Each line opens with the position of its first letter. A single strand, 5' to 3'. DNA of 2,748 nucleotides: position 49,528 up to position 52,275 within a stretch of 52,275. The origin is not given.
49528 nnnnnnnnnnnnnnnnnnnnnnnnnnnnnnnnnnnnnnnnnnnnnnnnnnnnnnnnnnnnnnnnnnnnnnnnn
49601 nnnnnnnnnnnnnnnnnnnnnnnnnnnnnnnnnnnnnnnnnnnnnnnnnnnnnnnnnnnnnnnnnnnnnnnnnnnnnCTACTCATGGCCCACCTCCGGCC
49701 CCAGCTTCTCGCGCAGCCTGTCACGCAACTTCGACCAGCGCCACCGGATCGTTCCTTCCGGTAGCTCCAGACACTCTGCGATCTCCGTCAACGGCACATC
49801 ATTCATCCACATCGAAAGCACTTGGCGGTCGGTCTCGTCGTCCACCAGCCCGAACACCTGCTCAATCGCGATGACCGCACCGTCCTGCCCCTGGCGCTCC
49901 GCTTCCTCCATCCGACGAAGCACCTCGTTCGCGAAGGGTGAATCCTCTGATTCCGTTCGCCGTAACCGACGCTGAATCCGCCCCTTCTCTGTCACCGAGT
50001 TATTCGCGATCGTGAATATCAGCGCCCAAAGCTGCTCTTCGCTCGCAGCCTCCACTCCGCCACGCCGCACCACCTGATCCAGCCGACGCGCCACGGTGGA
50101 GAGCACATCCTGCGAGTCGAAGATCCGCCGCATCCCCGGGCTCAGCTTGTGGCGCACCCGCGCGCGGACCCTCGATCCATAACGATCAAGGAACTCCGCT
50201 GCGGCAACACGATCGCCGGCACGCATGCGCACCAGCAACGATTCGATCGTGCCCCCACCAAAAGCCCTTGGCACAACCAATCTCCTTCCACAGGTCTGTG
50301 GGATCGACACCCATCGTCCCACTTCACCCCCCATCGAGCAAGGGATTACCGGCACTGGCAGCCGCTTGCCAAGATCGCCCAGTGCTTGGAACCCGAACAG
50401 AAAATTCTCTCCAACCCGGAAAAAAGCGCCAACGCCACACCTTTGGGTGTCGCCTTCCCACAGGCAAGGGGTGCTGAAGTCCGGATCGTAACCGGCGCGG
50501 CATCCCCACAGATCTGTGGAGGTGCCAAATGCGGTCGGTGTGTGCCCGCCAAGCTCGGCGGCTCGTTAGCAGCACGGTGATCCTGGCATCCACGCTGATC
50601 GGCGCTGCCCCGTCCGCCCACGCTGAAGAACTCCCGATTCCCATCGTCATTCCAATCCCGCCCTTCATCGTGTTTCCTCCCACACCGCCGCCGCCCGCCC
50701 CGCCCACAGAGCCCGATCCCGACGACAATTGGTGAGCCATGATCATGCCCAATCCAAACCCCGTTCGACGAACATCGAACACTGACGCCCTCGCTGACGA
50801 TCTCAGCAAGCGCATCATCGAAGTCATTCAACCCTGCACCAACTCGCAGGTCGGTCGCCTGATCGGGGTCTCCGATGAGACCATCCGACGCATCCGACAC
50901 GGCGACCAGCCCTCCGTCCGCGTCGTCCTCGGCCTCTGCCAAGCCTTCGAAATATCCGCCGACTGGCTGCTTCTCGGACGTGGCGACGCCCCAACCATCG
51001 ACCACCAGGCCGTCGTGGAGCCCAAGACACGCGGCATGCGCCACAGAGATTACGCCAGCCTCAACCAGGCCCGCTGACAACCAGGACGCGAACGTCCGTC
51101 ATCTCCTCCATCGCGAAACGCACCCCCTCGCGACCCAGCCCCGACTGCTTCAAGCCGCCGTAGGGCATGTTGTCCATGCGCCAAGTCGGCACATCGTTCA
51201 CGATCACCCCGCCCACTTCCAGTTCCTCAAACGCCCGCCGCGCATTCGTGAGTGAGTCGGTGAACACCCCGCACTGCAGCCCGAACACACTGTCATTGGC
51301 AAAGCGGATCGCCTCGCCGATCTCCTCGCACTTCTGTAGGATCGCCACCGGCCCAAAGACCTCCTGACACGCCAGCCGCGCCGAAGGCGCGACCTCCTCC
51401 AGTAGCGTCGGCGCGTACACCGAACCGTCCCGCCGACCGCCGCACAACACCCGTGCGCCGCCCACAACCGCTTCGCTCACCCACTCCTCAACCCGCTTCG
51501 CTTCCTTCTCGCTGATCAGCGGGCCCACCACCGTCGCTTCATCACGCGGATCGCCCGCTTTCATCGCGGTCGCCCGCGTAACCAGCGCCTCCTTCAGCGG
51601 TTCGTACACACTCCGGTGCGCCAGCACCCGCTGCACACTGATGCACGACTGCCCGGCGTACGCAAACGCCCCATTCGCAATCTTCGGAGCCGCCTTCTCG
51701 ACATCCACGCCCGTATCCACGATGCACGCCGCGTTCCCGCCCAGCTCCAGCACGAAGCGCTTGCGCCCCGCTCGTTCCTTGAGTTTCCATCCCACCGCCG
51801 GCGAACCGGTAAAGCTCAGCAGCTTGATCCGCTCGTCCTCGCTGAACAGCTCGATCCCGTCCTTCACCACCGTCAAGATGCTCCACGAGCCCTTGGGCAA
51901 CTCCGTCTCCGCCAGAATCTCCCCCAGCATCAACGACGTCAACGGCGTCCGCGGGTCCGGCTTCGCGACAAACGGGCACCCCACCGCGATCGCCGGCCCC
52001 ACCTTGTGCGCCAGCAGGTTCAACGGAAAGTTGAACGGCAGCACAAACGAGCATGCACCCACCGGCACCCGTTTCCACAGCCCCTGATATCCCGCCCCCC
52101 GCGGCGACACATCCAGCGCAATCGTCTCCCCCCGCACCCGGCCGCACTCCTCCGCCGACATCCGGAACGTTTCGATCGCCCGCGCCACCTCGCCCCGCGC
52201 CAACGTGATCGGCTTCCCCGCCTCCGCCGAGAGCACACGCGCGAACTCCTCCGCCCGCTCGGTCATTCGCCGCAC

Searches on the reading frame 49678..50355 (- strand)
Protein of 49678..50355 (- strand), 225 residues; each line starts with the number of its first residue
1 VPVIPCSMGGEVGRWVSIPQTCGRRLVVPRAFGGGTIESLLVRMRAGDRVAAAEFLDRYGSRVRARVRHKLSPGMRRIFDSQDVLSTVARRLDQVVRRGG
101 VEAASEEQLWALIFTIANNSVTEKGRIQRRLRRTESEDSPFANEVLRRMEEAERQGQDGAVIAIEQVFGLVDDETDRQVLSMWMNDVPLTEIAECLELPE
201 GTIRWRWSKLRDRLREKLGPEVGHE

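Call 14: search_protein_families(library=pfam, proteins=[window:49678-50355:-])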
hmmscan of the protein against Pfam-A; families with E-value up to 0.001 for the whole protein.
window:49678-50355:- (225 aa): 2 families
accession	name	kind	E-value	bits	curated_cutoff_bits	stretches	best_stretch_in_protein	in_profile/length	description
PF07638.17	Sigma70_ECF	-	6.2e-08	33.2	21.1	1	37-218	4-183/185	ECF sigma factor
PF04545.22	Sigma70_r4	-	0.00052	19.9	24.1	0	174-216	7-50/50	Sigma-70, region 4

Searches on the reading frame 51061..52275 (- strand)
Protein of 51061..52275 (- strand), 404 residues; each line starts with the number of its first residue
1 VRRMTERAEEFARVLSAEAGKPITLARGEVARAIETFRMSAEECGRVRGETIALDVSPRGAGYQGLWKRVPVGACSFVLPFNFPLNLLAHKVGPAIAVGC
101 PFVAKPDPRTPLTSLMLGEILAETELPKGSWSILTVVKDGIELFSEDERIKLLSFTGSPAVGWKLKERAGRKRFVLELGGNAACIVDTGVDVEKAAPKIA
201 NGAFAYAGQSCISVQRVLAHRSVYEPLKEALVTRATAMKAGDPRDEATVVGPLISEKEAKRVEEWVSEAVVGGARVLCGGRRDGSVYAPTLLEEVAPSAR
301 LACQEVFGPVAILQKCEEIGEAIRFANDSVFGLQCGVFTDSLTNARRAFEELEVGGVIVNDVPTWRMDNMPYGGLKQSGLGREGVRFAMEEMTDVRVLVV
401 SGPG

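Call 14: search_protein_families(library=pfam, proteins=[window:51061-52275:-])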
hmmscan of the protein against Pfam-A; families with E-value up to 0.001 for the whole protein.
window:51061-52275:- (404 aa): 1 family
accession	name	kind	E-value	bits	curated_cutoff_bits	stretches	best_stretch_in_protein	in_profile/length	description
PF00171.27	Aldedh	-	1.7e-123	413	23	1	3-396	63-459/461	Aldehyde dehydrogenase family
